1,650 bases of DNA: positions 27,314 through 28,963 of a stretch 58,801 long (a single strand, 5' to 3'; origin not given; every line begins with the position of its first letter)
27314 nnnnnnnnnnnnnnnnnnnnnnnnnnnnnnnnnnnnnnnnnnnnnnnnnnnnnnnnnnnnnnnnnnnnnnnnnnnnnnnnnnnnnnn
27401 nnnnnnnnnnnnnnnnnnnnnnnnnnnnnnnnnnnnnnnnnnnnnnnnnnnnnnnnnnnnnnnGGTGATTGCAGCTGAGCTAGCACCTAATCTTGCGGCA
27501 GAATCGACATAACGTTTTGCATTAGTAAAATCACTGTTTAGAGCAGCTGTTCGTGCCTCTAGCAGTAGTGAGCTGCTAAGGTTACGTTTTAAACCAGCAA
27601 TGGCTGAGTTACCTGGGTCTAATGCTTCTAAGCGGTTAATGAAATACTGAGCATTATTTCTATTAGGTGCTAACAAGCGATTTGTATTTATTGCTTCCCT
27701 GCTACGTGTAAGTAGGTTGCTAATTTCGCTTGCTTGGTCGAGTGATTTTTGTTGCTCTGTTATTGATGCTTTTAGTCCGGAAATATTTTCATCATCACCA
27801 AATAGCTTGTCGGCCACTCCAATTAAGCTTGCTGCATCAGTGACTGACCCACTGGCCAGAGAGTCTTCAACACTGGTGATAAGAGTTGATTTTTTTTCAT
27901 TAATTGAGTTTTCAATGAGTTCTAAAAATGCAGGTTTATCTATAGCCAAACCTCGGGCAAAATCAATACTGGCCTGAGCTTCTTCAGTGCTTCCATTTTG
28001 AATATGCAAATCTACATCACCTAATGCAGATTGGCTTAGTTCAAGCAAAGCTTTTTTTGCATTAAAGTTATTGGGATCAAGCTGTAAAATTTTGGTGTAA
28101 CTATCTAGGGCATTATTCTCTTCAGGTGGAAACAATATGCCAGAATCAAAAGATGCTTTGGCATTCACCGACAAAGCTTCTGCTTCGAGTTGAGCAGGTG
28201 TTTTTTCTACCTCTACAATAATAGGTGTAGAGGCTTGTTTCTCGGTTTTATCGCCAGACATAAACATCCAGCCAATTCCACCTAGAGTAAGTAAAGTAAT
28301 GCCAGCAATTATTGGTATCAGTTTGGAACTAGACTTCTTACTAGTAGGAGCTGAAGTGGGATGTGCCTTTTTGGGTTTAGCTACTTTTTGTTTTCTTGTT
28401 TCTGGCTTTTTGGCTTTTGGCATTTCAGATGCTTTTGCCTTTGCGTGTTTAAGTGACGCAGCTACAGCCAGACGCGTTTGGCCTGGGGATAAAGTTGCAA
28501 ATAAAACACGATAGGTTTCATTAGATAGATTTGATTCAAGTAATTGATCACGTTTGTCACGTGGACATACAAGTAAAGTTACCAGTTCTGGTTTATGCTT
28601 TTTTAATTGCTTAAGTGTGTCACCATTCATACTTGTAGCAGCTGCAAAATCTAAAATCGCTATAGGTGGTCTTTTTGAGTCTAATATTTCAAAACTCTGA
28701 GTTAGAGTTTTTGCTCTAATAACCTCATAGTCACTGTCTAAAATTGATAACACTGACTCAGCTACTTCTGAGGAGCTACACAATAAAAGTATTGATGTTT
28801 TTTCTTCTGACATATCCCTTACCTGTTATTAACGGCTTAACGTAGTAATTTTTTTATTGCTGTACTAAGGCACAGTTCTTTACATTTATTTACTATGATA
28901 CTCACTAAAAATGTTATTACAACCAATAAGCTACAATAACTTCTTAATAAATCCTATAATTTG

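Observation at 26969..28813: Chimeric TonB-C-terminal-domain protein with a cytoplasmic degenerate receiver domain, TPR-like repeats and a coiled coil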

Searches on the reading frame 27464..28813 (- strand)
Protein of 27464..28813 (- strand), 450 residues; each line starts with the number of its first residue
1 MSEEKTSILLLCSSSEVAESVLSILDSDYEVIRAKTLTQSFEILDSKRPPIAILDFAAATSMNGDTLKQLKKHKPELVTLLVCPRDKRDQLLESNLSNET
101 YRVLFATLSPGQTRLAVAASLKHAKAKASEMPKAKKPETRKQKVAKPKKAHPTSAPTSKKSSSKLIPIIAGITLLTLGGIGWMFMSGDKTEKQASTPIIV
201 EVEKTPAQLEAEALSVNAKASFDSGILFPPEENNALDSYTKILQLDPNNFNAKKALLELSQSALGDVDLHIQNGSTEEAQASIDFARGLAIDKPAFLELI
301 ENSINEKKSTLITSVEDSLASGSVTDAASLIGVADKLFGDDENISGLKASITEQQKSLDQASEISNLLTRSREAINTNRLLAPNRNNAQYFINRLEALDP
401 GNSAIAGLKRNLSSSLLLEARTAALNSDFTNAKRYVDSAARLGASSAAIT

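Call 27: search_protein_representatives(alignment_id=A3)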
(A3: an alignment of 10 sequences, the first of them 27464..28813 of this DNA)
Query: 10 sequences, 448 profile positions. Proteins with E-value up to 0.001 (for the whole library): 1578; up to 1e-10: 400; up to 1e-30: 21. The best 150 are listed.
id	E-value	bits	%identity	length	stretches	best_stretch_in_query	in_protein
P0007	1.1e-247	838.5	-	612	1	1-448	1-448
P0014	3.0e-114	398.7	-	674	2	130-448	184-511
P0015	2.1e-101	356.3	-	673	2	140-446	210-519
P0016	6.4e-97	341.5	-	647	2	147-446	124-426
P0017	6.5e-96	338.2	-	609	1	1-444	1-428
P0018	1.2e-95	337.3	-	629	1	1-446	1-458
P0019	2.1e-94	333.3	-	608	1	1-447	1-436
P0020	2.4e-89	316.6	-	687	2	141-447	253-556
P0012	1.9e-78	280.6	-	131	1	1-128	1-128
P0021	7.8e-70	252.2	-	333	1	1-356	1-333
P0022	6.5e-58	212.9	-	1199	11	201-277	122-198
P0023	2.1e-47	178.3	-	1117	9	204-404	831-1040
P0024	1.1e-40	156.2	-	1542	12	208-314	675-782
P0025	2.1e-40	155.3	-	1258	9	190-304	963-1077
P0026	2.8e-39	151.5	-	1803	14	208-288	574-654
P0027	1.8e-38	148.9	-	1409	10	197-283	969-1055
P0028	8.2e-36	140.1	-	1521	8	208-290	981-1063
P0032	4.8e-34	134.3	-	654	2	7-447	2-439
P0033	1.4e-29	119.5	-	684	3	208-443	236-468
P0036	6.3e-29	117.4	-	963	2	146-447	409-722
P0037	3.3e-28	115.0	-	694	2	164-447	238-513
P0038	6.3e-28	114.1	-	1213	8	202-297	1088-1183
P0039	7.9e-28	113.8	-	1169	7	209-264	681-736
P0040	1.9e-27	112.5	-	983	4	7-124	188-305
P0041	6.9e-27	110.7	-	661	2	6-448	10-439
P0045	1.8e-26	109.3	-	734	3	271-444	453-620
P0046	7.0e-26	107.4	-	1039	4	359-441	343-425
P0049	2.1e-25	105.8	-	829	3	204-447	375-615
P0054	6.7e-25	104.1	-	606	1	2-446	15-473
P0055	7.5e-25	104.0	-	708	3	4-295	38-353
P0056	8.0e-25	103.9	-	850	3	210-447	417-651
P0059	3.1e-24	102.0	-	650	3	7-133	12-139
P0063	1.9e-23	99.4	-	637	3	7-126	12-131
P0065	2.2e-23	99.2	-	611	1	7-443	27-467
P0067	2.3e-23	99.0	-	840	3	21-211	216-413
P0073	2.1e-22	95.9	-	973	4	211-442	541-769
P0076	4.2e-22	94.9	-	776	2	142-444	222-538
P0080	7.5e-22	94.1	-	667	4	311-446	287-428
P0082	1.1e-21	93.5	-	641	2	2-123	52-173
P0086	3.7e-21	91.8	-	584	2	4-254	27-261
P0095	8.8e-21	90.5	-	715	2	8-157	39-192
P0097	1.0e-20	90.4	-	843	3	307-438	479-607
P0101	1.6e-20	89.7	-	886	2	203-447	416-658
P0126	1.2e-18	83.5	-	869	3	150-283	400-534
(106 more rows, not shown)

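Call 31: search_protein_families(library=pfam, proteins=[P0024, P0027, P0028, P0038, P0039, P0046, P0097, P0126], max_evalue=0.001)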
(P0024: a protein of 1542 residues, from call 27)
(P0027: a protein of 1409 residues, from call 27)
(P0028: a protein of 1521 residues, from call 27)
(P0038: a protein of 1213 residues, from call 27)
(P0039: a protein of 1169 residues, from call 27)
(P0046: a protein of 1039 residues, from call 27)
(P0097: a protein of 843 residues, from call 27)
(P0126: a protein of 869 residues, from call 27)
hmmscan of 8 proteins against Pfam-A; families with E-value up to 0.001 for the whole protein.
P0024 (1542 aa): 11 families
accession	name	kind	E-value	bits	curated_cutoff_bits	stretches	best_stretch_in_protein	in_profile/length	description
PF00069.31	Pkinase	-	1.5e-48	166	31.7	1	15-257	1-253/263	Protein kinase domain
PF07714.23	PK_Tyr_Ser-Thr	-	3.5e-34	118.7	23.1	1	17-255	3-248/258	Protein tyrosine and serine/threonine kinase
PF13428.12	TPR_14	-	8.9e-17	60.4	23.5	0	1152-1185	5-38/44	Tetratricopeptide repeat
PF14559.12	TPR_19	-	2.2e-13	50.8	25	0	1227-1297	8-68/68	Tetratricopeptide repeat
PF07719.23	TPR_2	-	1.4e-10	40.9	27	0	1047-1075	6-34/34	Tetratricopeptide repeat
PF00515.34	TPR_1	-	1.9e-08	34.2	27.8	0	812-828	18-34/34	Tetratricopeptide repeat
PF03109.22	ABC1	-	4.7e-07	29.6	22.9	1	87-167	142-223/244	ABC1 atypical kinase-like domain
PF14853.12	Fis1_TPR_C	-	1.6e-06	28.7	25.3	0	1054-1090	13-49/53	Fis1 C-terminal tetratricopeptide repeat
PF13414.12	TPR_11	-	1.4e-05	25.1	26.8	0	595-617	11-33/42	TPR repeat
PF06293.20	Kdo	-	7.9e-05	22.6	21.3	0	100-156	105-167/207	Lipopolysaccharide kinase (Kdo/WaaP) family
PF13181.12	TPR_8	-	0.00011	22.5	25.7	0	812-828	18-34/34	Tetratricopeptide repeat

P0027 (1409 aa): 12 families
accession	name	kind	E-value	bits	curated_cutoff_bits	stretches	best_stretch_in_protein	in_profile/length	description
PF00069.31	Pkinase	-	2.6e-53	181.5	31.7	1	10-257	1-257/263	Protein kinase domain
PF07714.23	PK_Tyr_Ser-Thr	-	5.2e-36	124.7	23.1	1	12-216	3-213/258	Protein tyrosine and serine/threonine kinase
PF13428.12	TPR_14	-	3.7e-21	73.9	23.5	0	721-757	8-44/44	Tetratricopeptide repeat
PF00515.34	TPR_1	-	1e-19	69.9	27.8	0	1135-1168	1-34/34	Tetratricopeptide repeat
PF07719.23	TPR_2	-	1.4e-19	69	27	0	929-958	5-34/34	Tetratricopeptide repeat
PF13181.12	TPR_8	-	2.2e-15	55.8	25.7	0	1135-1168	1-34/34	Tetratricopeptide repeat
PF14559.12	TPR_19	-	7e-13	49.1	25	0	574-607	8-41/68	Tetratricopeptide repeat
PF13414.12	TPR_11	-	2.3e-09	37.3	26.8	0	1003-1023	11-31/42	TPR repeat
PF14853.12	Fis1_TPR_C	-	5.2e-08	33.4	25.3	1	937-974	13-50/53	Fis1 C-terminal tetratricopeptide repeat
PF13431.12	TPR_17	-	1.4e-07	31.7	24.4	0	904-943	2-31/34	Tetratricopeptide repeat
PF03109.22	ABC1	-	4.4e-06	26.5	22.9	1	84-165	144-226/244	ABC1 atypical kinase-like domain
PF17140.10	DUF5113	-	0.00021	21.8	27.1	0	922-962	5-45/161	Domain of unknown function (DUF5113)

P0028 (1521 aa): 7 families
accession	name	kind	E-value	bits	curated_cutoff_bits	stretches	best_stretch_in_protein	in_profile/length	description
PF00069.31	Pkinase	-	3e-36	125.6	31.7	1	15-285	1-253/263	Protein kinase domain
PF07714.23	PK_Tyr_Ser-Thr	-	1.7e-15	57.5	23.1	1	72-243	42-212/258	Protein tyrosine and serine/threonine kinase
PF13414.12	TPR_11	-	1e-11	44.8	26.8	0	596-618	6-28/42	TPR repeat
PF03109.22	ABC1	-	4e-07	29.9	22.9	1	86-179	122-215/244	ABC1 atypical kinase-like domain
PF13181.12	TPR_8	-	3.3e-06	27.3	25.7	0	1032-1063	2-33/34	Tetratricopeptide repeat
PF07719.23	TPR_2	-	0.00016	22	27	0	1032-1063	2-33/34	Tetratricopeptide repeat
PF00515.34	TPR_1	-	0.00079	19.6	27.8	0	1211-1226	19-34/34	Tetratricopeptide repeat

P0038 (1213 aa): 10 families
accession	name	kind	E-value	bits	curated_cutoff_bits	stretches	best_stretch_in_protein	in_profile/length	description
PF00069.31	Pkinase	-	9.6e-50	169.9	31.7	1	27-266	9-257/263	Protein kinase domain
PF07714.23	PK_Tyr_Ser-Thr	-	1.4e-33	116.7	23.1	1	27-259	9-248/258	Protein tyrosine and serine/threonine kinase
PF14559.12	TPR_19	-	2.1e-17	63.7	25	0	592-661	8-67/68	Tetratricopeptide repeat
PF13428.12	TPR_14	-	1.8e-14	53.3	23.5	0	1042-1078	5-41/44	Tetratricopeptide repeat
PF07719.23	TPR_2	-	3.5e-11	42.8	27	0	1045-1071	8-34/34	Tetratricopeptide repeat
PF03109.22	ABC1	-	3.1e-10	40.1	22.9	1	89-176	140-228/244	ABC1 atypical kinase-like domain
PF00515.34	TPR_1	-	3.8e-09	36.4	27.8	0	908-924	18-34/34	Tetratricopeptide repeat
PF13181.12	TPR_8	-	1.2e-07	31.7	25.7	0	1052-1071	15-34/34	Tetratricopeptide repeat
PF13424.12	TPR_12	-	2.9e-06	27.8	30.1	0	519-545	8-34/77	Tetratricopeptide repeat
PF13414.12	TPR_11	-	3.3e-06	27.1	26.8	0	1117-1135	11-29/42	TPR repeat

P0039 (1169 aa): 8 families
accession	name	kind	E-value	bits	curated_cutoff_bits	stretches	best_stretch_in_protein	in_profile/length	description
PF00069.31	Pkinase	-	3.5e-54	184.4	31.7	1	20-264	1-255/263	Protein kinase domain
PF07714.23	PK_Tyr_Ser-Thr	-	5.1e-32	111.6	23.1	1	21-261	2-249/258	Protein tyrosine and serine/threonine kinase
PF13428.12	TPR_14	-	2.8e-19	68.1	23.5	0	935-971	2-38/44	Tetratricopeptide repeat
PF14559.12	TPR_19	-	5.8e-17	62.2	25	1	1009-1077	9-67/68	Tetratricopeptide repeat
PF07719.23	TPR_2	-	4.8e-12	45.4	27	0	935-967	2-34/34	Tetratricopeptide repeat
PF13431.12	TPR_17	-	1.8e-05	25.1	24.4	0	810-824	1-15/34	Tetratricopeptide repeat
PF00515.34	TPR_1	-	0.00016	21.8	27.8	0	935-967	2-34/34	Tetratricopeptide repeat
PF03109.22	ABC1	-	0.00048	19.8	22.9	1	79-167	131-218/244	ABC1 atypical kinase-like domain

P0046 (1039 aa): 4 families
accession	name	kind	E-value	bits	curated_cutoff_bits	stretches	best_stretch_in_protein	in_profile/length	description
PF00069.31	Pkinase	-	7.1e-45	153.9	31.7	1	2-232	13-253/263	Protein kinase domain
PF07714.23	PK_Tyr_Ser-Thr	-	3e-35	122.2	23.1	1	9-230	24-248/258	Protein tyrosine and serine/threonine kinase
PF03109.22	ABC1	-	8.4e-05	22.3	22.9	1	60-147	140-228/244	ABC1 atypical kinase-like domain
PF01636.29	APH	-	9e-05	22.8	23.2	0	103-131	166-195/239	Phosphotransferase enzyme family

P0097 (843 aa): 5 families
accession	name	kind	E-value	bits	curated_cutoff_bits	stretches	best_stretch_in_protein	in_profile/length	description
PF00069.31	Pkinase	-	1.4e-39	136.5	31.7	1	19-241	1-200/263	Protein kinase domain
PF07714.23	PK_Tyr_Ser-Thr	-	2.7e-21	76.5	23.1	1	23-242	5-209/258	Protein tyrosine and serine/threonine kinase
PF03109.22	ABC1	-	7.5e-08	32.2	22.9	1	87-197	119-229/244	ABC1 atypical kinase-like domain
PF14559.12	TPR_19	-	0.00011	22.8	25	0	585-622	30-67/68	Tetratricopeptide repeat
PF01636.29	APH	-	0.00019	21.7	23.2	0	154-183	168-198/239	Phosphotransferase enzyme family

P0126 (869 aa): 7 families
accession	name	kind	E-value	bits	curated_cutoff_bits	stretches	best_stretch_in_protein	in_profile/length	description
PF00069.31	Pkinase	-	2.7e-38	132.3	31.7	1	28-244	1-196/263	Protein kinase domain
PF07714.23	PK_Tyr_Ser-Thr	-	1.1e-17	64.7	23.1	1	87-236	44-195/258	Protein tyrosine and serine/threonine kinase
PF03109.22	ABC1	-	7.7e-09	35.5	22.9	1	98-200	121-223/244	ABC1 atypical kinase-like domain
PF13414.12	TPR_11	-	2.7e-05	24.2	26.8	0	584-602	11-29/42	TPR repeat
PF00515.34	TPR_1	-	2.9e-05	24.1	27.8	0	584-600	18-34/34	Tetratricopeptide repeat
PF01636.29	APH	-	0.00012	22.3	23.2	0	161-192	166-198/239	Phosphotransferase enzyme family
PF07719.23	TPR_2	-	0.00014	22.2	27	0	584-600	18-34/34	Tetratricopeptide repeat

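Call 32: list_cluster_members(proteins=[P0014, P0017, P0018, P0019, P0032, P0036, P0041, P0054, P0082, P0024])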
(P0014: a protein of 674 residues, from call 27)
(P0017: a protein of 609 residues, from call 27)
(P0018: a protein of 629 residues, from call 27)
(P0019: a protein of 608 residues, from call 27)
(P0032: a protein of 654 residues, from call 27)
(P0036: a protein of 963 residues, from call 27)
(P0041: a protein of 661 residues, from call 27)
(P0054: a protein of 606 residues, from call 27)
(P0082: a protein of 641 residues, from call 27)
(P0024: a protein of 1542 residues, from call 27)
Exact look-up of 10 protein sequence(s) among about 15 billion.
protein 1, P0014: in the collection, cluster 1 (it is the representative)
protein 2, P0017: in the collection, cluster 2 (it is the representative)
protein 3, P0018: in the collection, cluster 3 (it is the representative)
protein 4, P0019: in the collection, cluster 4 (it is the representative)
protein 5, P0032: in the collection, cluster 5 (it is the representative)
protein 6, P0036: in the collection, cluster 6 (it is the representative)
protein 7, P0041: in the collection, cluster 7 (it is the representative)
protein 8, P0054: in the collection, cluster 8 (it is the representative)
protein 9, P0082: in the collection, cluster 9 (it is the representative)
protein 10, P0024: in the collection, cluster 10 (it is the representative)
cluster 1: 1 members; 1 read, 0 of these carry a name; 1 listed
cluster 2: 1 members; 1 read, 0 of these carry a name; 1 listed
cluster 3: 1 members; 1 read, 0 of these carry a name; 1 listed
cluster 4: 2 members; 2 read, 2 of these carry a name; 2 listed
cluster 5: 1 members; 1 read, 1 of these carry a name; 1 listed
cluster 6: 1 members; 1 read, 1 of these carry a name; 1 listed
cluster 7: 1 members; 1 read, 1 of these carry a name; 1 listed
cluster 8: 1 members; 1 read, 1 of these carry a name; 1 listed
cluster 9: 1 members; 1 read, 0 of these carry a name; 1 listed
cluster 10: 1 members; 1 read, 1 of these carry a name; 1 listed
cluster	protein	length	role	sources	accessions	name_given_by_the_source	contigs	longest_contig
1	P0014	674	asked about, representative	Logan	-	-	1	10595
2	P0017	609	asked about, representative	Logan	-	-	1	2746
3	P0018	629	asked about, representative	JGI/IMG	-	-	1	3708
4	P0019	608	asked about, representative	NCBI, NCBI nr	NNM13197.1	MAG: energy transducer TonB [Gammaproteobacteria bacterium] | energy transducer TonB [Gammaproteobacteria bacterium]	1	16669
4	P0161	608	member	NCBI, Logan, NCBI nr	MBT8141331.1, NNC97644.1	MAG: energy transducer TonB [Gammaproteobacteria bacterium] | energy transducer TonB [Gammaproteobacteria bacterium]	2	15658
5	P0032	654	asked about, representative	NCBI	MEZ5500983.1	MAG: energy transducer TonB [Steroidobacteraceae bacterium]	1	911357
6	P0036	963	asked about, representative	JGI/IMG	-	protein TonB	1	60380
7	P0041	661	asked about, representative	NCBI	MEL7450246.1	MAG: TonB family protein [Pseudomonadota bacterium]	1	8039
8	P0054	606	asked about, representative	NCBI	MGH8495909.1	MAG: TonB family protein, partial [Gammaproteobacteria bacterium]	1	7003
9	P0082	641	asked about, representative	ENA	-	-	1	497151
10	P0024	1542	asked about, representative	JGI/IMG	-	serine/threonine-protein kinase PpkA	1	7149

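Call 40: find_encoding_contigs(protein=P0032, flank=10000, max_places=3)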
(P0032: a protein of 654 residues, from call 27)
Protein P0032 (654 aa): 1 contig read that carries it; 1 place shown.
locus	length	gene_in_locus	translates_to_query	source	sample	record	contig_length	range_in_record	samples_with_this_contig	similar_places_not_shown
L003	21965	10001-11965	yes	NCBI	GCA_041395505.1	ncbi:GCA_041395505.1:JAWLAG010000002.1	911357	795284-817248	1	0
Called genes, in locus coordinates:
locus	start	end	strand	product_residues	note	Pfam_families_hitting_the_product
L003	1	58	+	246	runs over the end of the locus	PF16537:T2SSB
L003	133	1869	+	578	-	PF02734:Dak2, PF21645:FakA-like_M, PF02645:DegV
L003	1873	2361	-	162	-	PF00581:Rhodanese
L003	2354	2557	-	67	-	PF07311:Dodecin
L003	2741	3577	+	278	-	PF00691:OmpA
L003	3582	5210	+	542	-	PF12329:TMF_DNA_bd (faint), PF15905:HMMR_N (faint), PF23204:KIF21A_2nd (faint), PF24161:CCDC39, PF06818:Fez1 (weak)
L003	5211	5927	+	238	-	PF13852:DUF4197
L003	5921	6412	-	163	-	PF13673:Acetyltransf_10, PF00583:Acetyltransf_1, PF13508:Acetyltransf_7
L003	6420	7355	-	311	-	-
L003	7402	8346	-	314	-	PF03372:Exo_endo_phos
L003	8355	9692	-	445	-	PF02133:Transp_cyt_pur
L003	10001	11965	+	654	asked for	PF03544:TonB_C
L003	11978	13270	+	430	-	PF00072:Response_reg (faint), PF01636:APH (faint), PF00069:Pkinase, PF07714:PK_Tyr_Ser-Thr, PF01163:RIO1, PF03109:ABC1 (weak)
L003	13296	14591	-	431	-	PF07690:MFS_1 (weak)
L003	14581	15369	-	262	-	PF01073:3Beta_HSD, PF01370:Epimerase, PF05368:NmrA, PF13460:NAD_binding_10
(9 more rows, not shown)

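Call 41: find_encoding_contigs(protein=P0082, flank=8000, max_places=2)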
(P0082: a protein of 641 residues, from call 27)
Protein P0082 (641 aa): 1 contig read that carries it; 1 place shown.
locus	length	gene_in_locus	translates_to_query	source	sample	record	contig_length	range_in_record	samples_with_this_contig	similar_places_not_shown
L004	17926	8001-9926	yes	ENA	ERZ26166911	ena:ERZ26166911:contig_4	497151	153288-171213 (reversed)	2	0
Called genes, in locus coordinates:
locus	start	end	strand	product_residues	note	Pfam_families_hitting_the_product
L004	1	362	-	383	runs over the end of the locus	PF06609:TRI12, PF07690:MFS_1, PF00083:Sugar_tr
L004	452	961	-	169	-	PF04519:Bactofilin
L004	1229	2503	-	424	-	PF22807:TrAA12, PF23500:DUF7133 (faint), PF07995:GSDH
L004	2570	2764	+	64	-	PF06906:DUF1272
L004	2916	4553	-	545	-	PF24161:CCDC39 (faint)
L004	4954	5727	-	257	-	PF00520:Ion_trans, PF07885:Ion_trans_2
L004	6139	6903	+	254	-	PF01618:MotA_ExbB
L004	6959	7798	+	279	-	PF13677:MotB_plug, PF00691:OmpA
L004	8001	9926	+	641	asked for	PF03544:TonB_C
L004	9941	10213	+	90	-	-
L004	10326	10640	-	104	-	-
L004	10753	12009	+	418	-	PF13401:AAA_22, PF16697:Yop-YscD_cpl, PF00498:FHA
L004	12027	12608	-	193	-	PF06577:EipA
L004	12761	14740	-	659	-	PF03169:OPT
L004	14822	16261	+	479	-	PF00144:Beta-lactamase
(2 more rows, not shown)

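Call 42: find_encoding_contigs(protein=P0036, flank=8000, max_places=2)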
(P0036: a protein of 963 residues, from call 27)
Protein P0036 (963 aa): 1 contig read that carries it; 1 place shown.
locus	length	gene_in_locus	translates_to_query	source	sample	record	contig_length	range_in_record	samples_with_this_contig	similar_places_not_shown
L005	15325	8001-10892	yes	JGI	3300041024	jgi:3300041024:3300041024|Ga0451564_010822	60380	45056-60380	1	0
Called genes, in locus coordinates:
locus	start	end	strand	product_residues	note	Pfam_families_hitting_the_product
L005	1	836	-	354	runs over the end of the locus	PF04055:Radical_SAM, PF06463:Mob_synth_C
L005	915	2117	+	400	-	PF02771:Acyl-CoA_dh_N, PF02770:Acyl-CoA_dh_M, PF00441:Acyl-CoA_dh_1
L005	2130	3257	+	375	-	PF02771:Acyl-CoA_dh_N, PF02770:Acyl-CoA_dh_M, PF00441:Acyl-CoA_dh_1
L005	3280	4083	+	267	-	PF01887:SAM_HAT_N, PF20257:SAM_HAT_C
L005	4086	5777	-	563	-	PF00749:tRNA-synt_1c, PF03950:tRNA-synt_1c_C, PF20974:tRNA-synt_1c_C2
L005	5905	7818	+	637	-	PF02824:TGS, PF07973:tRNA_SAD, PF00587:tRNA-synt_2b, PF03129:HGTP_anticodon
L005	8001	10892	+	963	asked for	PF00072:Response_reg (weak), PF03544:TonB_C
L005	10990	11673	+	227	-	PF00440:TetR_N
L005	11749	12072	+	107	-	PF00085:Thioredoxin, PF13098:Thioredoxin_2 (weak), PF13905:Thioredoxin_8 (faint)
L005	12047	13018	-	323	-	PF00491:Arginase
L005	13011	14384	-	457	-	PF00202:Aminotran_3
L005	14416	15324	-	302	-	?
